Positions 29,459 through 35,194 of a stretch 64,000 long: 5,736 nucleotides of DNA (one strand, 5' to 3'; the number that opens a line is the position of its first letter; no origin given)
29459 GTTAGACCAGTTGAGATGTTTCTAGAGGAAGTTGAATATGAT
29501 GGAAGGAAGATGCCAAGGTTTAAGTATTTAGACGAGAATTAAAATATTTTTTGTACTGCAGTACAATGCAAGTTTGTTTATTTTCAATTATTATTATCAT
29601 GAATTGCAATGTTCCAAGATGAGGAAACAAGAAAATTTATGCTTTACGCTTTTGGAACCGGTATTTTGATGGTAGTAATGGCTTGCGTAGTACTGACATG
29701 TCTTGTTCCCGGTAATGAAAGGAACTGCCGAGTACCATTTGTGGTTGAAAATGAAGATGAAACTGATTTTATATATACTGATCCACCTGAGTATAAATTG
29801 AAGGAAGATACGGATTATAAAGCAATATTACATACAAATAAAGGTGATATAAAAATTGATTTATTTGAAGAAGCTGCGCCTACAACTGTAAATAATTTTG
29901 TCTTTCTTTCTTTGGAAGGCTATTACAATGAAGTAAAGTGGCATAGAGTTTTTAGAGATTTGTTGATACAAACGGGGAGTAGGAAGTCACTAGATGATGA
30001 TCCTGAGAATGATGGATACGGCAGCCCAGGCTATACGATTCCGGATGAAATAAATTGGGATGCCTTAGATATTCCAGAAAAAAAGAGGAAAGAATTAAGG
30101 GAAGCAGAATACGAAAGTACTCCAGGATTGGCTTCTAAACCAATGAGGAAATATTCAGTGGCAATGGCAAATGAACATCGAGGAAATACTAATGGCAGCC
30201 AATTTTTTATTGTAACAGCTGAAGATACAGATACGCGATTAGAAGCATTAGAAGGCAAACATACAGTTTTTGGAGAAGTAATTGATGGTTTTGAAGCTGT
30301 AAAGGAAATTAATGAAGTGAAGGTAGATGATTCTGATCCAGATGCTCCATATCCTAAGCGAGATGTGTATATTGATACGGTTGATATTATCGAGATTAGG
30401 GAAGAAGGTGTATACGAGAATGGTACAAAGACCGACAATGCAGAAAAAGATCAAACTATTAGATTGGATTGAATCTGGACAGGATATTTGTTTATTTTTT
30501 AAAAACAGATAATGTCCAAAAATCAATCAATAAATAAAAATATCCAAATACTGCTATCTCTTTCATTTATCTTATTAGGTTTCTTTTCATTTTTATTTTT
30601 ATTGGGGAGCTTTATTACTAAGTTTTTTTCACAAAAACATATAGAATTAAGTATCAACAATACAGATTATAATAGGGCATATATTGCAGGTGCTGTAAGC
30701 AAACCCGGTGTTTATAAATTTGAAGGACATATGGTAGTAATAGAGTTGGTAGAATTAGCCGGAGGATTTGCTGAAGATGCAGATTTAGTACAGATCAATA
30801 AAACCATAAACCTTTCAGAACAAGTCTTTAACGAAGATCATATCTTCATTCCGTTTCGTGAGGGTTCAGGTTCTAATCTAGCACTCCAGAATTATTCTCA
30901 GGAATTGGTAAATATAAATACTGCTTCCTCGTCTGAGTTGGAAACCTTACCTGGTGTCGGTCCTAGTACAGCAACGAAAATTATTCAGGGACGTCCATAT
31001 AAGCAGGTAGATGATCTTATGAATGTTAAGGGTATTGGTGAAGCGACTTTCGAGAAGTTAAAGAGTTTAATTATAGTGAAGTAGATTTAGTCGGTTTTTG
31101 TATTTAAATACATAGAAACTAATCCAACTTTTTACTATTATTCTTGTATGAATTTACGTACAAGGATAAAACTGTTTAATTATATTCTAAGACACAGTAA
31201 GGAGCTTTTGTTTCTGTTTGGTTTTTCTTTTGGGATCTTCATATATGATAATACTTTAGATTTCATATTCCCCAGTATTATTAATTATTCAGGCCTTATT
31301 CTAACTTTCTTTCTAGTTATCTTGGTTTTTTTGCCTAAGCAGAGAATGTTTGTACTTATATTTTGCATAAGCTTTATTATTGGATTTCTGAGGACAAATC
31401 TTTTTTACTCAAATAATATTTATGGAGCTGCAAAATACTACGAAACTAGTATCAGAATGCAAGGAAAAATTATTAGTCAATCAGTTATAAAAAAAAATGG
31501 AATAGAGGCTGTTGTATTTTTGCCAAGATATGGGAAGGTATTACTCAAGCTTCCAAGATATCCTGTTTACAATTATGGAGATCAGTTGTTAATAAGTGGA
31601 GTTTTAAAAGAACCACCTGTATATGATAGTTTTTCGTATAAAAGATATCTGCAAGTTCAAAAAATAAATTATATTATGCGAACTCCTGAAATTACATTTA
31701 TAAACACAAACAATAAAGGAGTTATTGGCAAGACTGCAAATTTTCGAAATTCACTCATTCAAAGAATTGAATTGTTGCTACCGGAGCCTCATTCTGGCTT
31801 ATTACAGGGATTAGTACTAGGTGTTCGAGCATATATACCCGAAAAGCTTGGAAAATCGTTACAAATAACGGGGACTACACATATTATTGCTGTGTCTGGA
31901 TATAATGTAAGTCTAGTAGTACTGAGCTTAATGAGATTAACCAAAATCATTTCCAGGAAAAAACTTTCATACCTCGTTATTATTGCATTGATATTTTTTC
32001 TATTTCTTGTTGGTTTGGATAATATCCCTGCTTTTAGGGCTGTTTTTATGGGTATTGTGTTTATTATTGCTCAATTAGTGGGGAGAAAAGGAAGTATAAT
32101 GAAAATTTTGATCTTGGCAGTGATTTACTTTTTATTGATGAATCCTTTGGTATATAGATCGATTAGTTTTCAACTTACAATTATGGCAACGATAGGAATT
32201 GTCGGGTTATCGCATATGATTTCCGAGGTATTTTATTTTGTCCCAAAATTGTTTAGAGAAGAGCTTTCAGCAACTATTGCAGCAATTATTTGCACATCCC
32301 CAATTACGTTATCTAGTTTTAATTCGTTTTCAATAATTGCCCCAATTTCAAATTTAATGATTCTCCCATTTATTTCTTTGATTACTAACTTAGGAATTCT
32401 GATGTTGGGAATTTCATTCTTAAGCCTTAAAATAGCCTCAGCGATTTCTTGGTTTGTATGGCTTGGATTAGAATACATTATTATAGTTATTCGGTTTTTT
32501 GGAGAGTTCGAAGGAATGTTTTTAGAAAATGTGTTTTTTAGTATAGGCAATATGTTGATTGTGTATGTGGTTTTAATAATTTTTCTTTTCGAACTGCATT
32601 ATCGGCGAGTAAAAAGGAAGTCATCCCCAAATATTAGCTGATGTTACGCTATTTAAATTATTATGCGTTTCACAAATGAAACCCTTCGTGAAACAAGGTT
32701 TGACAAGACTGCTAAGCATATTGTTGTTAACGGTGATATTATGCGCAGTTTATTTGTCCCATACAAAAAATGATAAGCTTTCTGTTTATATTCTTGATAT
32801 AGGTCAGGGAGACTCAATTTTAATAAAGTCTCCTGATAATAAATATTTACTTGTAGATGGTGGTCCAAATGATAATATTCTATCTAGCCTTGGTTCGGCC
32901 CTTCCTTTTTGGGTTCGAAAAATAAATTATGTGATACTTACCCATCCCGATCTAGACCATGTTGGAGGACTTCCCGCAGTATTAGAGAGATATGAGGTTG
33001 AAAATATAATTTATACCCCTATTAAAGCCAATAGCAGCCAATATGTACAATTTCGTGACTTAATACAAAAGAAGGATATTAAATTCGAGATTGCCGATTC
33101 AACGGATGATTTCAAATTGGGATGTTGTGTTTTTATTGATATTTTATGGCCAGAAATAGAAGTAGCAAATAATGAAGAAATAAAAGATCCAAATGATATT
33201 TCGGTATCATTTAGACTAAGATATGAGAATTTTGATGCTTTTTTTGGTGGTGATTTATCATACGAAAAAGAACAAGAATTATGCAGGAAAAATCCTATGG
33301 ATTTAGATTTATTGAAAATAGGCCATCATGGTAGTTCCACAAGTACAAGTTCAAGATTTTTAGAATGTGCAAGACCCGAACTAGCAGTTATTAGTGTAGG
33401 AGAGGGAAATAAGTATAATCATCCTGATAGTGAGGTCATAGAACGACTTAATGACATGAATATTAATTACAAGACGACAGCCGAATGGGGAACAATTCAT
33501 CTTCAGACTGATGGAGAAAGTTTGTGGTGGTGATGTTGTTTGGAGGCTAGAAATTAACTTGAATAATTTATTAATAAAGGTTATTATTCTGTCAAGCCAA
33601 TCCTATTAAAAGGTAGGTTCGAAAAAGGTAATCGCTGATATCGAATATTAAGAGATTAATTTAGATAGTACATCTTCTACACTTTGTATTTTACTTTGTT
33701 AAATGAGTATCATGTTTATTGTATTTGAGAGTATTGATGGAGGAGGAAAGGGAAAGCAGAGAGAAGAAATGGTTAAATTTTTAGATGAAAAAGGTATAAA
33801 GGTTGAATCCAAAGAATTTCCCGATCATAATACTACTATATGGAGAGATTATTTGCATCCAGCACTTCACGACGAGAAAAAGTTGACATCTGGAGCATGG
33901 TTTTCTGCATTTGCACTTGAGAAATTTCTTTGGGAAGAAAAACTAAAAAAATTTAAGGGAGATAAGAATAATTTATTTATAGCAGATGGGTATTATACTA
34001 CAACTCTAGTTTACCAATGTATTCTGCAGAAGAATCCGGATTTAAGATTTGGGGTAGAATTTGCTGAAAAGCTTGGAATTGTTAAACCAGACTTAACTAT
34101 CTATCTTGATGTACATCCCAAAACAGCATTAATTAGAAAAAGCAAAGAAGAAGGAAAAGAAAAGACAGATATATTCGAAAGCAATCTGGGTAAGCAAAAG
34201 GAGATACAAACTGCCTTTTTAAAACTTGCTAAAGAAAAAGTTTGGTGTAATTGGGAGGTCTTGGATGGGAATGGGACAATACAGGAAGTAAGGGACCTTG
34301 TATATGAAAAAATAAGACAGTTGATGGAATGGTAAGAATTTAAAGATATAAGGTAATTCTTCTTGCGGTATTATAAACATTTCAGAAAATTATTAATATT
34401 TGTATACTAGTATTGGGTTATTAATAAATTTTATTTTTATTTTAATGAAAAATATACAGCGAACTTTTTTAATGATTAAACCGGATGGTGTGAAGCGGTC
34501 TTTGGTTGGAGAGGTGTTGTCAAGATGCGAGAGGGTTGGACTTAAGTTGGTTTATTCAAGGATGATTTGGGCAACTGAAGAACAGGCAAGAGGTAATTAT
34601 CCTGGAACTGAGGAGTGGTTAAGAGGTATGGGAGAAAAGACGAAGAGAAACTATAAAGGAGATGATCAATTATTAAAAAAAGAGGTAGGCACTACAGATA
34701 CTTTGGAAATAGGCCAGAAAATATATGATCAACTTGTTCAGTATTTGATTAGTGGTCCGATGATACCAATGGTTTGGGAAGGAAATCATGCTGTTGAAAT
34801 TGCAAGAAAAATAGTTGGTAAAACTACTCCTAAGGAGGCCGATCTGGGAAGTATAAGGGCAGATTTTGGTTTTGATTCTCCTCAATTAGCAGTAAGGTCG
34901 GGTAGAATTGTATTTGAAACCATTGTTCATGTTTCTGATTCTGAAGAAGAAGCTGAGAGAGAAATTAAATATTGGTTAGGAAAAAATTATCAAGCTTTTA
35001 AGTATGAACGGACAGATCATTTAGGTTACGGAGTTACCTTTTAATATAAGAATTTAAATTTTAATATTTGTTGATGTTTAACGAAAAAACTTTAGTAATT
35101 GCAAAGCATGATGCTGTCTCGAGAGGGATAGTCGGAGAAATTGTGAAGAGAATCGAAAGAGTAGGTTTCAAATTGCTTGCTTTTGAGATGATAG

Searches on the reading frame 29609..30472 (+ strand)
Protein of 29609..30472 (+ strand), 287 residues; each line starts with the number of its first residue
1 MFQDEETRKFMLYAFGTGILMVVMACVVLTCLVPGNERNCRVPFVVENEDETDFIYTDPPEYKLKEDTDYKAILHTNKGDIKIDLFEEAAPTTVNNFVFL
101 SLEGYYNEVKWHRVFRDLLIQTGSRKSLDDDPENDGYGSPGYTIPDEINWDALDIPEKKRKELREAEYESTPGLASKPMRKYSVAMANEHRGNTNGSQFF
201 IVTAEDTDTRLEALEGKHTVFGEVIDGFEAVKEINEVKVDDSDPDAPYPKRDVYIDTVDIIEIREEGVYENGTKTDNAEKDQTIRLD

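Call 83: search_protein_families(library=pfam, max_evalue=0.00001, proteins=[window:29609-30472:+])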
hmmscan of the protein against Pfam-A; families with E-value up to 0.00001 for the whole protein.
window:29609-30472:+ (287 aa): 1 family
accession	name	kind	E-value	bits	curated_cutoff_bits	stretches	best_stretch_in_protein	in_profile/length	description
PF00160.26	Pro_isomerase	-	8.4e-37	127.3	21.7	1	74-255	4-154/159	Cyclophilin type peptidyl-prolyl cis-trans isomerase/CLD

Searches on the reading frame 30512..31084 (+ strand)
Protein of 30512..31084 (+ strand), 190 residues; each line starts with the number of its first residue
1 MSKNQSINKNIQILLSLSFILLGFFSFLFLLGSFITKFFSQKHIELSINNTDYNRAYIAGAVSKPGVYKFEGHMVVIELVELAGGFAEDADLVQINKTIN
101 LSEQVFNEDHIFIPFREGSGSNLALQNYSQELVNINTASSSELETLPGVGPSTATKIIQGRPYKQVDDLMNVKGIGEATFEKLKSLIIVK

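Call 83: search_protein_families(library=pfam, max_evalue=0.00001, proteins=[window:30512-31084:+])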
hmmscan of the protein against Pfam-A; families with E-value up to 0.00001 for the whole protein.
window:30512-31084:+ (190 aa): 6 families
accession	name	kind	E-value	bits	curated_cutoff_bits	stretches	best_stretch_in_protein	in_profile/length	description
PF12836.13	HHH_3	-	1.9e-18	66.8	27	1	130-186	3-63/65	Helix-hairpin-helix motif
PF00633.29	HHH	-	2.5e-12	46.4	24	1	132-158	2-28/30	Helix-hairpin-helix motif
PF10531.15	SLBB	-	3e-10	40.2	27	1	56-93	2-39/55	SLBB domain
PF06514.17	PsbU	-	1.4e-07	31.8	24.5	1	128-184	10-66/93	Photosystem II 12 kDa extrinsic protein (PsbU)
PF14520.12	HHH_5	-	5.1e-06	27.3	27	0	137-159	31-53/57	Helix-hairpin-helix domain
PF22461.2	SLBB_2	-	7.9e-06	26.3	27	0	55-99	2-48/79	SLBB domain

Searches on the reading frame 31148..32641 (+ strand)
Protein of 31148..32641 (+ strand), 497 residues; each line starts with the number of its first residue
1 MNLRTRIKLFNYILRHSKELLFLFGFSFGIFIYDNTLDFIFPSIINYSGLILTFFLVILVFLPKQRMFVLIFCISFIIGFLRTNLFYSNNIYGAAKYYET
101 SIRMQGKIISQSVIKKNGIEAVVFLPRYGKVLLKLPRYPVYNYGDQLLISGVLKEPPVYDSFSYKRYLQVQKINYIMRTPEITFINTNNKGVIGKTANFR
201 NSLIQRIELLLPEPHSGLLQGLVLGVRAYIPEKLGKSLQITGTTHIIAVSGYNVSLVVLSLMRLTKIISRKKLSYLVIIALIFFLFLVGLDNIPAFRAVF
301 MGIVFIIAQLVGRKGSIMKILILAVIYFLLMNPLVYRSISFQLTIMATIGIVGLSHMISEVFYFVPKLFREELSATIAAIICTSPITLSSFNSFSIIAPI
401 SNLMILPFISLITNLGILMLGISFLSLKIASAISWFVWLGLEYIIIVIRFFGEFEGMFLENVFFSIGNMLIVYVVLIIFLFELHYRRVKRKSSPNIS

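Call 83: search_protein_families(library=pfam, max_evalue=0.00001, proteins=[window:31148-32641:+])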
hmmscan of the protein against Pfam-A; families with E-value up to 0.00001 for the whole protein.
window:31148-32641:+ (497 aa): 2 families
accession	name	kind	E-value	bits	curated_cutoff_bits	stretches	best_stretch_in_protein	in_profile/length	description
PF03772.21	Competence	-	2.3e-42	145.7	23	1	222-483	1-267/270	Competence protein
PF13567.11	DUF4131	-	2e-13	50.8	31.6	1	49-183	13-163/165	Domain of unknown function (DUF4131)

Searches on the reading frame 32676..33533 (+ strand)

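Call 83: search_protein_families(library=pfam, max_evalue=0.00001, proteins=[window:32676-33533:+])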
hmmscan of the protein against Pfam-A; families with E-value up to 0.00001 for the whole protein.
window:32676-33533:+ (285 aa): 2 families
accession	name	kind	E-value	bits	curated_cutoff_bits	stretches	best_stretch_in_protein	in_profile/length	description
PF00753.33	Lactamase_B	-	1e-16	61.9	22.7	1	42-242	3-195/196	Metallo-beta-lactamase superfamily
PF12706.13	Lactamase_B_2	-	8.6e-08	32.4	27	1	58-217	3-166/200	Beta-lactamase superfamily domain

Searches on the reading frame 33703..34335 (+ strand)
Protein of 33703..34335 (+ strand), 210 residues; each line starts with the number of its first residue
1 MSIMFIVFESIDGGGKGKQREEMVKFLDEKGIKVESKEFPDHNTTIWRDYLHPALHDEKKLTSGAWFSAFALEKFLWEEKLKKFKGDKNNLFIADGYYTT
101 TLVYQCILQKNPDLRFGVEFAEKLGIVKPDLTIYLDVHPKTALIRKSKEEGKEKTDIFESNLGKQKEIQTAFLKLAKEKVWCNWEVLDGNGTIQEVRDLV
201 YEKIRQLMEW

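Call 83: search_protein_families(library=pfam, max_evalue=0.00001, proteins=[window:33703-34335:+])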
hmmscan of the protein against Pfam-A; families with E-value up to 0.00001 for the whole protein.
window:33703-34335:+ (210 aa): 1 family
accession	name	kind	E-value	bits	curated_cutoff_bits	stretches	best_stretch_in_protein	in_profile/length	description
PF02223.23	Thymidylate_kin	-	2.5e-18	66.8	27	1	8-198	1-183/185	Thymidylate kinase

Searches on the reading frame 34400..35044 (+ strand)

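Call 83: search_protein_families(library=pfam, max_evalue=0.00001, proteins=[window:34400-35044:+])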
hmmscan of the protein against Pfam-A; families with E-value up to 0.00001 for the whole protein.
window:34400-35044:+ (214 aa): 1 family
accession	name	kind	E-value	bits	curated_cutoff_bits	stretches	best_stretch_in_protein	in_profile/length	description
PF00334.24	NDK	-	1.6e-35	122.4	27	2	105-195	53-132/135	Nucleoside diphosphate kinase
